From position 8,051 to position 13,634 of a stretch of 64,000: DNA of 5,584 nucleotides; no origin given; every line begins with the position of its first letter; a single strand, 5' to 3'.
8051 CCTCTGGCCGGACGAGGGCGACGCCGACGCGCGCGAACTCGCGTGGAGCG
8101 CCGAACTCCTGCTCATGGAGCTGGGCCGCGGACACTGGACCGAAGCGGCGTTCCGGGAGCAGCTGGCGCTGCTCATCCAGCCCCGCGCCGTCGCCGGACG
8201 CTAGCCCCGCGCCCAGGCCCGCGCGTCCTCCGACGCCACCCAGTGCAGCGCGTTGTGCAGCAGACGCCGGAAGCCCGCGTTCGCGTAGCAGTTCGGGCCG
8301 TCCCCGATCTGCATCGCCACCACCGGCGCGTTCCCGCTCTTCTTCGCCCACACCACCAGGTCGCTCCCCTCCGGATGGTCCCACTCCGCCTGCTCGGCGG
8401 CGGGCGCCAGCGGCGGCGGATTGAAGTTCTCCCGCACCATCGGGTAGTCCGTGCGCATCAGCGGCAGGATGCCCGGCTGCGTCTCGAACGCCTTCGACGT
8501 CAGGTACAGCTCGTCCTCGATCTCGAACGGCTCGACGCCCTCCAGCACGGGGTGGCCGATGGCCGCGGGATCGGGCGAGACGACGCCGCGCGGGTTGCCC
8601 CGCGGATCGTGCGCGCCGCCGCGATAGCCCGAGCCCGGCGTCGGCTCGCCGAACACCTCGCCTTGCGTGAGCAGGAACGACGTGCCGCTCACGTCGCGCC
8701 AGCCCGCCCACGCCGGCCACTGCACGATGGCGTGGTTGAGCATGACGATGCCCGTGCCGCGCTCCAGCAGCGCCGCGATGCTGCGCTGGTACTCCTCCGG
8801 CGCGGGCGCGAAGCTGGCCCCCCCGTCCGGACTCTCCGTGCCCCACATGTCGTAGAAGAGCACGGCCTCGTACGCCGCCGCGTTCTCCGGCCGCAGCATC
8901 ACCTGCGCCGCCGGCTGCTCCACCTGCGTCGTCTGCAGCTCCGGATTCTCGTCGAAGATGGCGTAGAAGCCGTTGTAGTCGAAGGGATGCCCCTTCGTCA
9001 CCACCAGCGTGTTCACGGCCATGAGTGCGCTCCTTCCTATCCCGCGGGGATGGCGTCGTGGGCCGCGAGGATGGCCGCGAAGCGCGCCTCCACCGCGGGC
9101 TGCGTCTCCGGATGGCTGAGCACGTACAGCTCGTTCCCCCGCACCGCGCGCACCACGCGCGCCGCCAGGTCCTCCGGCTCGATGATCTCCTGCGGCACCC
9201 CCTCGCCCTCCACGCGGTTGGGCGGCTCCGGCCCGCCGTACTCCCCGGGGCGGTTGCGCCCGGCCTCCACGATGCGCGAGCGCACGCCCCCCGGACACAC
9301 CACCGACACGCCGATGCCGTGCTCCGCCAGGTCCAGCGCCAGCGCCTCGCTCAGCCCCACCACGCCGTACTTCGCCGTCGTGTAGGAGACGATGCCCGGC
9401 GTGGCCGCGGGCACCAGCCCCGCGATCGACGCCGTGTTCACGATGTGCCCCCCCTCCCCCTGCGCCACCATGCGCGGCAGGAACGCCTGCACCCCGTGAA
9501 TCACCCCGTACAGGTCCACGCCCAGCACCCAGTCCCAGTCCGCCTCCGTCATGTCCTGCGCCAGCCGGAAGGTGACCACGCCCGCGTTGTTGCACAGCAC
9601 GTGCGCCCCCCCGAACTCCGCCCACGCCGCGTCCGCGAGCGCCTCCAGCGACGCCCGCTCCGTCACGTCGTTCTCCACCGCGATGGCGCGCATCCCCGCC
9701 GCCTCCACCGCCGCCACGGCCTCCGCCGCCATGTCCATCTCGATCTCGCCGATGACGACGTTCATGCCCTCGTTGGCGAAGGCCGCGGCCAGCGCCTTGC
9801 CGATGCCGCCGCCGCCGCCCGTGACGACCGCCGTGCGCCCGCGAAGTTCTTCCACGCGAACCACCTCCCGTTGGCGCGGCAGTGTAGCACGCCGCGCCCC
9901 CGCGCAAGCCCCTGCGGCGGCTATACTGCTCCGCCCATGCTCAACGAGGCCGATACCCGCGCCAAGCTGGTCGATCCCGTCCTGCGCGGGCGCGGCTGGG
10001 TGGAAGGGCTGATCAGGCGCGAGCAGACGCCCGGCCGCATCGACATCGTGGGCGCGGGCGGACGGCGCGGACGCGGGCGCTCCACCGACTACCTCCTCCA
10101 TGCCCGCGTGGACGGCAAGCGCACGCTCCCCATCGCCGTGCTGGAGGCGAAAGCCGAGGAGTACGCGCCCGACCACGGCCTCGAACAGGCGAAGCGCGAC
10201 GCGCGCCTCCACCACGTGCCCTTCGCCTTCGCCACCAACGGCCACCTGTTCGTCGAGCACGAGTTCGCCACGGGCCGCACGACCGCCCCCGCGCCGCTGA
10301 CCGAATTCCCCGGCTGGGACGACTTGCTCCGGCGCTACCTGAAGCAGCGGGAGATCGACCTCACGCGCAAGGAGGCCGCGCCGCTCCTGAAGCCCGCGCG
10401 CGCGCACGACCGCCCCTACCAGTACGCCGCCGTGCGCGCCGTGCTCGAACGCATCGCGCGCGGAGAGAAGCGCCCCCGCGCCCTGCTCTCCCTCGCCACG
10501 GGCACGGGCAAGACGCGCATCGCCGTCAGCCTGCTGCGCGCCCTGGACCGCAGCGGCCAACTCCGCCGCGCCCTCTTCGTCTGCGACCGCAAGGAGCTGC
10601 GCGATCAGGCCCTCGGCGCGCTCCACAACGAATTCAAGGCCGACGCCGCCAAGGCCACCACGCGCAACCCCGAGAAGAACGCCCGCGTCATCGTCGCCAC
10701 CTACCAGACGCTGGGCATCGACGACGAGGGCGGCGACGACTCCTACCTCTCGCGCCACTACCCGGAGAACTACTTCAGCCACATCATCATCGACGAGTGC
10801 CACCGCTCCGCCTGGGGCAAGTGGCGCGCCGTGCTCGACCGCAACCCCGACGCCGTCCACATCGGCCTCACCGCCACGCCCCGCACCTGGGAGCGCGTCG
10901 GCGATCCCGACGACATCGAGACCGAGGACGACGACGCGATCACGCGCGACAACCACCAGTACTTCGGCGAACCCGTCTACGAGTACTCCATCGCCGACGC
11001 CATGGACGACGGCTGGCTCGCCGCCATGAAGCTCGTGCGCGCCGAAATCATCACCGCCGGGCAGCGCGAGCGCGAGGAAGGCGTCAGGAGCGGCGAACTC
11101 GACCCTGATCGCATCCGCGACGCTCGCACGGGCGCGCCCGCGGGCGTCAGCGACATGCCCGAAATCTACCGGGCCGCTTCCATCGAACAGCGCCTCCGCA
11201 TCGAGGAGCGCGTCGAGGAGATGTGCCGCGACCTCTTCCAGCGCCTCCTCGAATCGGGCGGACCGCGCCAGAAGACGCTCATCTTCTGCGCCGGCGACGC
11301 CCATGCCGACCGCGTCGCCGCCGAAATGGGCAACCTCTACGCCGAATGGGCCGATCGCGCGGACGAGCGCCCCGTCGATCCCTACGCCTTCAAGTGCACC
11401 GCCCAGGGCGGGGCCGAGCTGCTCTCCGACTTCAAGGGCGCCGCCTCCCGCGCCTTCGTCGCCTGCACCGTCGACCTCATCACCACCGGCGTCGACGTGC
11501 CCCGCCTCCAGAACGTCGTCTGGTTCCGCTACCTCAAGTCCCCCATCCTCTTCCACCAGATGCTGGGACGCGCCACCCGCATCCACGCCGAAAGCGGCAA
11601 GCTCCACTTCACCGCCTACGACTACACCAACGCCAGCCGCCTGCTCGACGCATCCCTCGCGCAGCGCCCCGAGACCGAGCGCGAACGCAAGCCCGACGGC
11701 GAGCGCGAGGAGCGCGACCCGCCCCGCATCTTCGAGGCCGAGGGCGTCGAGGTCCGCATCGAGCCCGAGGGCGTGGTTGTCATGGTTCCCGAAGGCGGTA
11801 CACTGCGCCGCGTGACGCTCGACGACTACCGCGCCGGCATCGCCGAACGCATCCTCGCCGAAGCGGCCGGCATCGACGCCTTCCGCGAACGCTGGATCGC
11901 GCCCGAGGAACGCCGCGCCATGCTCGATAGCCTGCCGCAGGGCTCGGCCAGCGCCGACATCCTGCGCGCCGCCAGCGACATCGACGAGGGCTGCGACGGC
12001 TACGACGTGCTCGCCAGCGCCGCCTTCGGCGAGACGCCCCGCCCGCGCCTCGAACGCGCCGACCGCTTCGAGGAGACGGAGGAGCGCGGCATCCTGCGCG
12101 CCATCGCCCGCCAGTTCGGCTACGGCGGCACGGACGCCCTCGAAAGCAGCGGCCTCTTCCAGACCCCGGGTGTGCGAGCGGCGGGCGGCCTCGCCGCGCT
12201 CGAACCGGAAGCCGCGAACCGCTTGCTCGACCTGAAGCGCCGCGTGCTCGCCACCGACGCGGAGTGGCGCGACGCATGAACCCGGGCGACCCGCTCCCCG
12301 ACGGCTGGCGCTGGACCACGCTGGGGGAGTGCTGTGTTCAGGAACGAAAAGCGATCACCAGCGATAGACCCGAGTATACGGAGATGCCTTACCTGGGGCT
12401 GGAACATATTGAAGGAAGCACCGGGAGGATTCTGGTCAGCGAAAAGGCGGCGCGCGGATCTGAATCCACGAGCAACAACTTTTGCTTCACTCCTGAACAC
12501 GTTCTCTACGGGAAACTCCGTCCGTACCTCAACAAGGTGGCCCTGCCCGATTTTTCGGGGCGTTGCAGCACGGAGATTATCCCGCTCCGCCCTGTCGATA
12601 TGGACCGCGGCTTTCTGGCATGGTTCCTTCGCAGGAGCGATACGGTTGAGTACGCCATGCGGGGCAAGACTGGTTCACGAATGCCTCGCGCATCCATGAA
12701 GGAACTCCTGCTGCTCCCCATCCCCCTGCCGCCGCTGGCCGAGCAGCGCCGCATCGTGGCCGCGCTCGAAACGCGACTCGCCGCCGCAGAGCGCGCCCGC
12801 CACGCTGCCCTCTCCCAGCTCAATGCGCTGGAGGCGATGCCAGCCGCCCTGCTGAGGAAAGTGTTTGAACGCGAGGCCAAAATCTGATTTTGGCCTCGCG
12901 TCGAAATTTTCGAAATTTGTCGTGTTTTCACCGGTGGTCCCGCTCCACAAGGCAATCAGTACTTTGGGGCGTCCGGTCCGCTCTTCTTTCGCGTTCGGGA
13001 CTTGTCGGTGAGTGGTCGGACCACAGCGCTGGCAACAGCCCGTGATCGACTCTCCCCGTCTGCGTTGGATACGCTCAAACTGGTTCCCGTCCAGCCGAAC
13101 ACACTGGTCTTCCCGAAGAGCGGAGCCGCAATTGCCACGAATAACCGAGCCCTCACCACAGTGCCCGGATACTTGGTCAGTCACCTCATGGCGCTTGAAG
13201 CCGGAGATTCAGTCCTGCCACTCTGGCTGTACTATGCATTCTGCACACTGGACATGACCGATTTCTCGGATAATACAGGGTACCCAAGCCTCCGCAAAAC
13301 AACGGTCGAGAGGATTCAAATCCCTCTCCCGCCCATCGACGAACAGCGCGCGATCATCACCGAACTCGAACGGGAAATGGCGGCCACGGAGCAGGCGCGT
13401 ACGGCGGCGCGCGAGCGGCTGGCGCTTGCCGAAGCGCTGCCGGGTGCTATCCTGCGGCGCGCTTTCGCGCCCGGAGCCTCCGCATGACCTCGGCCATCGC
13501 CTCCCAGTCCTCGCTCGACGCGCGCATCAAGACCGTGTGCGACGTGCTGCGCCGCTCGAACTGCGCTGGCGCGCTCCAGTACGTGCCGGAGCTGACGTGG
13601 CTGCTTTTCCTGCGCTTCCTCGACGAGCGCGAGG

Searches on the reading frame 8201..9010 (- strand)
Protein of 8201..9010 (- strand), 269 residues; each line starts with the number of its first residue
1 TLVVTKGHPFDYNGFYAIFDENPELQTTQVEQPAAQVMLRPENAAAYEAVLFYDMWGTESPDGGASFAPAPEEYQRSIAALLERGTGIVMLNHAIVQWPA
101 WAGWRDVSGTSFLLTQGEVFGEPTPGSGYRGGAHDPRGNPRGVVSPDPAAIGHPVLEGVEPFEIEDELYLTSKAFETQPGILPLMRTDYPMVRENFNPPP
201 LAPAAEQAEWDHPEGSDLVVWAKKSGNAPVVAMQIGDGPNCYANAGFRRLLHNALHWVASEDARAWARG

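Call 82: search_protein_families(library=pfam, proteins=[window:8201-9010:-], max_evalue=0.001)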
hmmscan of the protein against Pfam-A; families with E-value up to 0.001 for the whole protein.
window:8201-9010:- (269 aa): 1 family
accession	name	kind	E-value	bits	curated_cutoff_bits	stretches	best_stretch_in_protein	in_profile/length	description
PF06283.17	ThuA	-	1.8e-11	45.1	33.4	1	25-258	32-209/209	Trehalose utilisation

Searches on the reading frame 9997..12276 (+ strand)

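Call 82: search_protein_families(library=pfam, proteins=[window:9997-12276:+], max_evalue=0.001)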
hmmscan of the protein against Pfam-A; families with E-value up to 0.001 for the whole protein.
window:9997-12276:+ (760 aa): 6 families
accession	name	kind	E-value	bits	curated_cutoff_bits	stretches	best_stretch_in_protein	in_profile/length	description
PF04851.21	ResIII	-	1.1e-33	116.9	22.5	1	138-296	4-163/164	Type III restriction enzyme, res subunit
PF18766.7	SWI2_SNF2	-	7.5e-19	68.7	26.7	1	141-342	1-186/221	SWI2/SNF2 ATPase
PF00271.37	Helicase_C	-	1.7e-08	35.1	23.5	1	415-529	7-109/110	Helicase conserved C-terminal domain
PF00270.35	DEAD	-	4.6e-07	30.2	26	1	140-296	2-161/167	DEAD/DEAH box helicase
PF13191.12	AAA_16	-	3.8e-06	27.9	32.6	0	141-190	7-61/167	AAA ATPase domain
PF08463.15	EcoEI_R_C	-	2.2e-05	25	24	1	610-693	2-93/163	EcoEI R protein C-terminal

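Call 96: search_protein_families(library=padloc, proteins=[window:9997-12276:+], max_evalue=0.00001)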
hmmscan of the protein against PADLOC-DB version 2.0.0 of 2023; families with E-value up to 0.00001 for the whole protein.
window:9997-12276:+ (760 aa): 12 families
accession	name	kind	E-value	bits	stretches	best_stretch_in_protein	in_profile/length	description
PDLC03049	REase_I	-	2.2e-73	245.6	2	11-550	41-545/807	Type I restriction enzyme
PDLC03042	REase_I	-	2.1e-36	122.8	1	139-558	446-859/1170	Type I restriction enzyme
PDLC03047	REase_I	-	3.2e-32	109.2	1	137-531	343-705/1107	Type I restriction enzyme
PDLC02707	PbeA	-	2.2e-22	77.4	1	125-545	240-631/672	PbeA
PDLC02704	PbeA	-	1.4e-19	68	1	124-543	241-643/682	PbeA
PDLC03048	REase_I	-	2.1e-15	53.9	1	139-340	242-443/976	Type I restriction enzyme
PDLC03658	mREase_IV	-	2.3e-13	46.8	1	153-297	236-373/953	Type IV methyl-directed restriction enzyme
PDLC03659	mREase_IV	-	3.3e-13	46.4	1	147-299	229-375/945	Type IV methyl-directed restriction enzyme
PDLC03045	REase_I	-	2.3e-08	30.5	1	139-342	259-464/995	Type I restriction enzyme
PDLC02705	PbeA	-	2.2e-07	27.4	1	262-511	377-602/691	PbeA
PDLC02706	PbeA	-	2.4e-07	27.7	0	211-345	351-472/722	PbeA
PDLC02703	PbeA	-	8.3e-07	26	0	159-350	261-447/626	PbeA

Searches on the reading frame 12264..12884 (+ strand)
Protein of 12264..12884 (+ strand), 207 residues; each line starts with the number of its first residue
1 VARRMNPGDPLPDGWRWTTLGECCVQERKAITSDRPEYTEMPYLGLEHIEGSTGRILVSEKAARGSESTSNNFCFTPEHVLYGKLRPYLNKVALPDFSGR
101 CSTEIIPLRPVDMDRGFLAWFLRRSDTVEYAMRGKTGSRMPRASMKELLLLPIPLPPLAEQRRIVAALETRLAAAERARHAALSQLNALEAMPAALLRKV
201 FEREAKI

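Call 82: search_protein_families(library=pfam, proteins=[window:12264-12884:+], max_evalue=0.001)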
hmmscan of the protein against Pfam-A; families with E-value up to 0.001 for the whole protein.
window:12264-12884:+ (207 aa): 1 family
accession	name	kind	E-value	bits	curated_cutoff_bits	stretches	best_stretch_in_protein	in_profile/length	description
PF01420.25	Methylase_S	-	2.8e-09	37.9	22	1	12-174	1-157/168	Type I restriction modification DNA specificity domain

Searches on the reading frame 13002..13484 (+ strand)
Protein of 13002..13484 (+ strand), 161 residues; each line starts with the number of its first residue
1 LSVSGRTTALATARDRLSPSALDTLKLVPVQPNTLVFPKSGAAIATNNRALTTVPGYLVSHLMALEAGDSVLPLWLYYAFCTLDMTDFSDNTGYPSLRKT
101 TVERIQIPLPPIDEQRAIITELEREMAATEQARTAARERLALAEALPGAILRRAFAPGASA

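Call 82: search_protein_families(library=pfam, proteins=[window:13002-13484:+], max_evalue=0.001)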
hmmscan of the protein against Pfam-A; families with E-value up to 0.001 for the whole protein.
window:13002-13484:+ (161 aa): 1 family
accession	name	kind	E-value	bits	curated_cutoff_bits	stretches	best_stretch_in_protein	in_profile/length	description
PF01420.25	Methylase_S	-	1.3e-08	35.7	22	1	51-124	75-151/168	Type I restriction modification DNA specificity domain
